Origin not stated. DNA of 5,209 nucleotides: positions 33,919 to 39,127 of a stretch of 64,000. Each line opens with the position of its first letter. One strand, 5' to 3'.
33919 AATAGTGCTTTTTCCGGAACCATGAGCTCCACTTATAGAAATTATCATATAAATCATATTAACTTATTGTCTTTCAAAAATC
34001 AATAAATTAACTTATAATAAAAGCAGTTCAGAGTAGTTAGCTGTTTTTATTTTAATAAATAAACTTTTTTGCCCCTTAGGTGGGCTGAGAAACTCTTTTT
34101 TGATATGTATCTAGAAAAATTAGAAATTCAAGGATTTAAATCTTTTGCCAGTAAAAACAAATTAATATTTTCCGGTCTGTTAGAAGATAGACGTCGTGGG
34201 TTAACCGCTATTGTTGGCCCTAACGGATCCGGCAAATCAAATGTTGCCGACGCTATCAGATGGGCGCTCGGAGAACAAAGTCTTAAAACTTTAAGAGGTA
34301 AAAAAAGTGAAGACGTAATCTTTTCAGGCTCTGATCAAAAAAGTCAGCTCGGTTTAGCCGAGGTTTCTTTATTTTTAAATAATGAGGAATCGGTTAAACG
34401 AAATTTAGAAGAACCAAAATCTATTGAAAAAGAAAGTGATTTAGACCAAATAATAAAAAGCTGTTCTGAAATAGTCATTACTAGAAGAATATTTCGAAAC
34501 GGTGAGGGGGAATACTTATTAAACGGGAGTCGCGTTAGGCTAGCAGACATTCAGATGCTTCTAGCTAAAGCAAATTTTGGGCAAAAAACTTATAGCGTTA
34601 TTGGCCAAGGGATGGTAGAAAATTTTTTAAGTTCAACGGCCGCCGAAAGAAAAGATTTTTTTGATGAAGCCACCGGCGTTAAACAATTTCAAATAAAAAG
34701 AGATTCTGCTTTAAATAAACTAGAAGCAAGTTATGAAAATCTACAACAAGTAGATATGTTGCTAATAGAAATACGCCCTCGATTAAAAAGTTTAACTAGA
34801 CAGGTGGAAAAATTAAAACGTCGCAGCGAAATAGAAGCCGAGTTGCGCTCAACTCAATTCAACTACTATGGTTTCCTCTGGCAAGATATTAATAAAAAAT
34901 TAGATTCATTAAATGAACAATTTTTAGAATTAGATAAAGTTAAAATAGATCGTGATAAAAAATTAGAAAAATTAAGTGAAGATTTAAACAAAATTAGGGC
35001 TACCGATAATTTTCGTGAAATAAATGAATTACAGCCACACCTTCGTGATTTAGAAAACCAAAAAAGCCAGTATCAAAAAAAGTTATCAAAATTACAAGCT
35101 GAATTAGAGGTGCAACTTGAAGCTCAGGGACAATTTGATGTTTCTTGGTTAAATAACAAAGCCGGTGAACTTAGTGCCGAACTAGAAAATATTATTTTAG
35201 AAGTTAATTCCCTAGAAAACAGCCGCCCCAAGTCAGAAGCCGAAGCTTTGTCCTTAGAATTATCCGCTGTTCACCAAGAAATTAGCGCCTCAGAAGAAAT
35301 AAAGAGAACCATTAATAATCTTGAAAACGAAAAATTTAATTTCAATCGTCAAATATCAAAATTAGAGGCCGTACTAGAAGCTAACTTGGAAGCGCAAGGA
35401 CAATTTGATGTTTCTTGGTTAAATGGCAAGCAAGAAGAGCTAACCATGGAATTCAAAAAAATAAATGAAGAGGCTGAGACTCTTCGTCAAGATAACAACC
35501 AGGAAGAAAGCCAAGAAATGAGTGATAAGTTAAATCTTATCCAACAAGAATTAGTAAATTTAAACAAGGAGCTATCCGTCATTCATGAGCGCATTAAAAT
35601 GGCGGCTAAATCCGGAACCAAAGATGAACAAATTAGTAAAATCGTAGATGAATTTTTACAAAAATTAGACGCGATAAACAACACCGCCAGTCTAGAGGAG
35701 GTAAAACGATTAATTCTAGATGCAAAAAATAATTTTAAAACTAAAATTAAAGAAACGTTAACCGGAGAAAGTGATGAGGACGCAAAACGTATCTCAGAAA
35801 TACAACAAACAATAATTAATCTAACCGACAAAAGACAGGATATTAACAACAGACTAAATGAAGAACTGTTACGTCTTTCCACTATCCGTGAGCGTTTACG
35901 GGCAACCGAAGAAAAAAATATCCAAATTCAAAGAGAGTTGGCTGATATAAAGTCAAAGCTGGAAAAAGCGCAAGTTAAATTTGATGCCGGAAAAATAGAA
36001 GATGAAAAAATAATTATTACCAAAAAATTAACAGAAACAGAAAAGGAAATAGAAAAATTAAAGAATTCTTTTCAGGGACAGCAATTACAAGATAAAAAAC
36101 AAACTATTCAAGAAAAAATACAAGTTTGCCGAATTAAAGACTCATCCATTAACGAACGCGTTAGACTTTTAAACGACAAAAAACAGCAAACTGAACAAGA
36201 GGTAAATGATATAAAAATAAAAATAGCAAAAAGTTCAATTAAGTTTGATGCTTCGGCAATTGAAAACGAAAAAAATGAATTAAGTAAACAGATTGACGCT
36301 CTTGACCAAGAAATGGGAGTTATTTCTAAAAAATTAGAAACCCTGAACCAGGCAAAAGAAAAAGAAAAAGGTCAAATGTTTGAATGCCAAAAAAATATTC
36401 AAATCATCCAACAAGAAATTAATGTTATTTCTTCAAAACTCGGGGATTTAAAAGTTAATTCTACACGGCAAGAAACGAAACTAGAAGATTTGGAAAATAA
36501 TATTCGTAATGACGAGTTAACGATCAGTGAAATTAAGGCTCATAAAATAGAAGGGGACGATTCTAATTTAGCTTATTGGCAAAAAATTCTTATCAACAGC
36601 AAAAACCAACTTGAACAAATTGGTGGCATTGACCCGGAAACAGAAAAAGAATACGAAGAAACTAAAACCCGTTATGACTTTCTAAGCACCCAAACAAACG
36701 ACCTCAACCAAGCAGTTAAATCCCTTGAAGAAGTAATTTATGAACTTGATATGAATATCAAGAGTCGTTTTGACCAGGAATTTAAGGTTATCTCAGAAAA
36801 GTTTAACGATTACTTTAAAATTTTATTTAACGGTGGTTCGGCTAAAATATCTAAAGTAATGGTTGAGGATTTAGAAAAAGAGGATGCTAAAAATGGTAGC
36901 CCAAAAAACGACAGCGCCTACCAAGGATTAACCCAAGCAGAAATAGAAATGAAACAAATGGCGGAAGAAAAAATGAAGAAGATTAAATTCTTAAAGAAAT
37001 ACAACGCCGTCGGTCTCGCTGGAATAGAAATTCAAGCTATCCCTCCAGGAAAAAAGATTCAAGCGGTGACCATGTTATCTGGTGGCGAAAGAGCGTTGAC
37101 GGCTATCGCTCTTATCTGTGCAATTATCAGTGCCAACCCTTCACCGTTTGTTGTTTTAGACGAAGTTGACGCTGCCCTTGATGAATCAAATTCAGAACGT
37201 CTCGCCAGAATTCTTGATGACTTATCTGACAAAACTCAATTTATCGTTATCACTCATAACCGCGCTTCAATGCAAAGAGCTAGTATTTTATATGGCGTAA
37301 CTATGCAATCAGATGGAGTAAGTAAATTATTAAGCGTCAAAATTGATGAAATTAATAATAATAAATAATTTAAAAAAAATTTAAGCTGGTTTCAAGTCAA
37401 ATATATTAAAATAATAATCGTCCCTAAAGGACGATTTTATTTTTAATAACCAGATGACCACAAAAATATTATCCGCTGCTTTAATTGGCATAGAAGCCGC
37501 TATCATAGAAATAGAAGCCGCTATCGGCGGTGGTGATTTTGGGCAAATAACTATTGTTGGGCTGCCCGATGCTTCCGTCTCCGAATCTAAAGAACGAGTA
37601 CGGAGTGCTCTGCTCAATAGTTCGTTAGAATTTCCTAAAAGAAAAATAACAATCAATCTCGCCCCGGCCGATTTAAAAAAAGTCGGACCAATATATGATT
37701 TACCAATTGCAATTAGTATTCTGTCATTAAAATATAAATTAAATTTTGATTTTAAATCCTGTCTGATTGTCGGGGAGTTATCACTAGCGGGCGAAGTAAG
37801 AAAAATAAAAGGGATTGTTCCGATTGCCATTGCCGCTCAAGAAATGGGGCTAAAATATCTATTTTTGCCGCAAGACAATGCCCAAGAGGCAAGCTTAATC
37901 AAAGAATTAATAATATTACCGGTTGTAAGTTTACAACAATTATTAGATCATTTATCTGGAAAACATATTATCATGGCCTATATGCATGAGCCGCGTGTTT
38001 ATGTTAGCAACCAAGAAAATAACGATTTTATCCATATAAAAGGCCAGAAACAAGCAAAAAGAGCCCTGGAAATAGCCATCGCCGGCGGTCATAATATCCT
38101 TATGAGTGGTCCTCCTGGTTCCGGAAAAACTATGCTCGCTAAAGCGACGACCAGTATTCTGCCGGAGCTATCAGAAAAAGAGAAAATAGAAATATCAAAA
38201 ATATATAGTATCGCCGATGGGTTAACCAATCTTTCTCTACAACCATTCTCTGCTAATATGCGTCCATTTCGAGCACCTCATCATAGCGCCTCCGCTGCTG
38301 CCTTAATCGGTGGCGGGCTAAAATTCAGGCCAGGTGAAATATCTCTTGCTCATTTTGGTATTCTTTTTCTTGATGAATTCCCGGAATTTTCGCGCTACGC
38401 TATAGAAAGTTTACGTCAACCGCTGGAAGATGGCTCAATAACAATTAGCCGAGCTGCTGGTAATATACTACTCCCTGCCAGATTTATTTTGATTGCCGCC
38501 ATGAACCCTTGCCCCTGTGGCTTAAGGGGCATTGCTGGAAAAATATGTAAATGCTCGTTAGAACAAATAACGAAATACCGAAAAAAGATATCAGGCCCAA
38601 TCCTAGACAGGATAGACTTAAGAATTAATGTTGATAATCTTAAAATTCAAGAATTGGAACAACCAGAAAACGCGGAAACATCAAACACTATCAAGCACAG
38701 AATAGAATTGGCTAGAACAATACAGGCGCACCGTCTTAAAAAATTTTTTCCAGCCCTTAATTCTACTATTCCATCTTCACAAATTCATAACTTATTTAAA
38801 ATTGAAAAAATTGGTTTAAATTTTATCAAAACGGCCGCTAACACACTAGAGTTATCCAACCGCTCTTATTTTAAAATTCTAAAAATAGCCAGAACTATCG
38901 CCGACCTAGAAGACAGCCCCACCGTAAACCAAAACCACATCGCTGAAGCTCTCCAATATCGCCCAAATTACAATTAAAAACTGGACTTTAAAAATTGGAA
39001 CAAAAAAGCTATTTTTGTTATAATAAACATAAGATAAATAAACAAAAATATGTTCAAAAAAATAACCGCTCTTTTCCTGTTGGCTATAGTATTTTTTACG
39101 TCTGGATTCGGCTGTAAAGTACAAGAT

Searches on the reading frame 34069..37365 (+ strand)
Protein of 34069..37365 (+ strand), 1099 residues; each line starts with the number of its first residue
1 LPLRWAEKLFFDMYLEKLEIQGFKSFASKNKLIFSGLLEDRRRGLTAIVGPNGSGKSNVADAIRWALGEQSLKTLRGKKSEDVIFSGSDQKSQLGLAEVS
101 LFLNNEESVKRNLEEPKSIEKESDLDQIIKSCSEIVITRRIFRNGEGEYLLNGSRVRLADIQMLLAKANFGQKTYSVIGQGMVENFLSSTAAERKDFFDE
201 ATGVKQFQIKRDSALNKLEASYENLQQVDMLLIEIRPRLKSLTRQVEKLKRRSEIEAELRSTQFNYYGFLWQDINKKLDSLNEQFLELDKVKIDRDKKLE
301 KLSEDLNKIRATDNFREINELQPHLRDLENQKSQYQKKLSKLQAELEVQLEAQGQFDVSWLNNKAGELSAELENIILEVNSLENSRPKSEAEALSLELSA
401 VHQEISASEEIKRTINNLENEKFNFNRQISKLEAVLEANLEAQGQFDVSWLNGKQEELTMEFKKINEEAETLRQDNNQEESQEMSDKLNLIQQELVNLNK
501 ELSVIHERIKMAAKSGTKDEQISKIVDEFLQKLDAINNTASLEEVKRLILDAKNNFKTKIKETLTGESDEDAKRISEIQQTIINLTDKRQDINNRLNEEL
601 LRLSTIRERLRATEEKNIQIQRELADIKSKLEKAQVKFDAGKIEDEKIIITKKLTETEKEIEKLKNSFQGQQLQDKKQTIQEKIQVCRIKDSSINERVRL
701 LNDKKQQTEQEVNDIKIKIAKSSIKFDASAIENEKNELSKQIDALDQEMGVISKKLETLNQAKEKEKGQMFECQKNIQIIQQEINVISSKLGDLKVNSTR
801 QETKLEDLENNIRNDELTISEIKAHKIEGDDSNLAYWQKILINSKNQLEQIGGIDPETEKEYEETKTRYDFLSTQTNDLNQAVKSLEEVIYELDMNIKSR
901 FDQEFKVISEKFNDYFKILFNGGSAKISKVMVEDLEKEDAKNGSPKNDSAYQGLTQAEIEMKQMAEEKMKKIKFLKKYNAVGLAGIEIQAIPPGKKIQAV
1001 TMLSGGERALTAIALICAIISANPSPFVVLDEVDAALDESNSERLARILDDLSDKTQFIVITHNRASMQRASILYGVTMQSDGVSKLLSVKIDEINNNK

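Call 9: search_protein_families(library=pfam, max_evalue=0.0001, proteins=[window:34069-37365:+])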
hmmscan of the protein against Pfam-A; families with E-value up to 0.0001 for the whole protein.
seq(1099 aa): 3 families
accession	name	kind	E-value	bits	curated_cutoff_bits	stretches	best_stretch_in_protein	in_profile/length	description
PF02463.25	SMC_N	-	3.7e-45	154.5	40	1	14-1085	1-219/220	RecF/RecN/SMC N terminal domain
PF13304.12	AAA_21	-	2.4e-15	57.8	27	2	45-92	1-53/304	AAA domain, putative AbiEii toxin, Type IV TA system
PF13476.12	AAA_23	-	2.2e-10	41.9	27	1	17-347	1-194/201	AAA domain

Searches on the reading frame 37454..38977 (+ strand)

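Call 55: search_protein_families(library=ncbifam, max_evalue=0.01, proteins=[window:37454-38977:+])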
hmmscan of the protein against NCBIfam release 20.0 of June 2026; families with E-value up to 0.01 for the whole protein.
window:37454-38977:+ (507 aa): 29 families (the best 25 are shown)
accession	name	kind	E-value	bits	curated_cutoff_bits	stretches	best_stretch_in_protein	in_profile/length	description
TIGR00368.1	TIGR00368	hypoth_equivalog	2.6e-169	564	362.4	1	5-503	1-499/499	YifB family Mg chelatase-like AAA ATPase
NF007365.0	PRK09862.1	equivalog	1.3e-120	403.4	530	1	7-503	8-492/506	YifB family Mg chelatase-like AAA ATPase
TIGR02902.1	spore_lonB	equivalog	1.6e-15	56.8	723.3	1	54-166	416-529/531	ATP-dependent protease LonB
TIGR00764.1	lon_rel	equivalog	1e-11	44.2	516.6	2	195-242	20-66/608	ATP-dependent protease LonB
TIGR02442.1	Cob-chelat-sub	hypoth_equivalog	2.2e-10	39.7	779.45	1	282-352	109-179/641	putative cobaltochelatase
TIGR02903.1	spore_lon_C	equivalog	1.3e-08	33.9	678.8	2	103-157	549-604/615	Lon family ATP-dependent protease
TIGR00763.1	lon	equivalog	6.1e-08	31.6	608.05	1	60-149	683-771/795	endopeptidase La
TIGR02788.1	VirB11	equivalog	1e-05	24.8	249.95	1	187-238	119-170/308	P-type DNA transfer ATPase VirB11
TIGR00416.1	sms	equivalog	1.5e-05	23.9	403.05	1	74-157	366-447/454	DNA repair protein RadA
TIGR02030.1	BchI-ChlI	equivalog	3.8e-05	23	466.95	1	283-358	114-189/337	magnesium chelatase ATPase subunit I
TIGR02031.1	BchD-ChlD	equivalog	8.3e-05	21.5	499.55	1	215-357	19-150/608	magnesium chelatase ATPase subunit D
NF038308.1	RNA_repair_RtcR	equivalog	0.00011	21.2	650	0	201-231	193-223/530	RNA repair transcriptional activator RtcR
TIGR02928.1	TIGR02928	subfamily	0.00016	20.6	181.3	0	213-251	41-79/366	orc1/cdc6 family replication initiation protein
NF000868.0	PRK00080.1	equivalog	0.00024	20.1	282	0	194-234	26-73/330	Holliday junction branch migration DNA helicase RuvB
NF003069.1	PRK03992.1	subfamily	0.00032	20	500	1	206-233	159-186/379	proteasome-activating nucleotidase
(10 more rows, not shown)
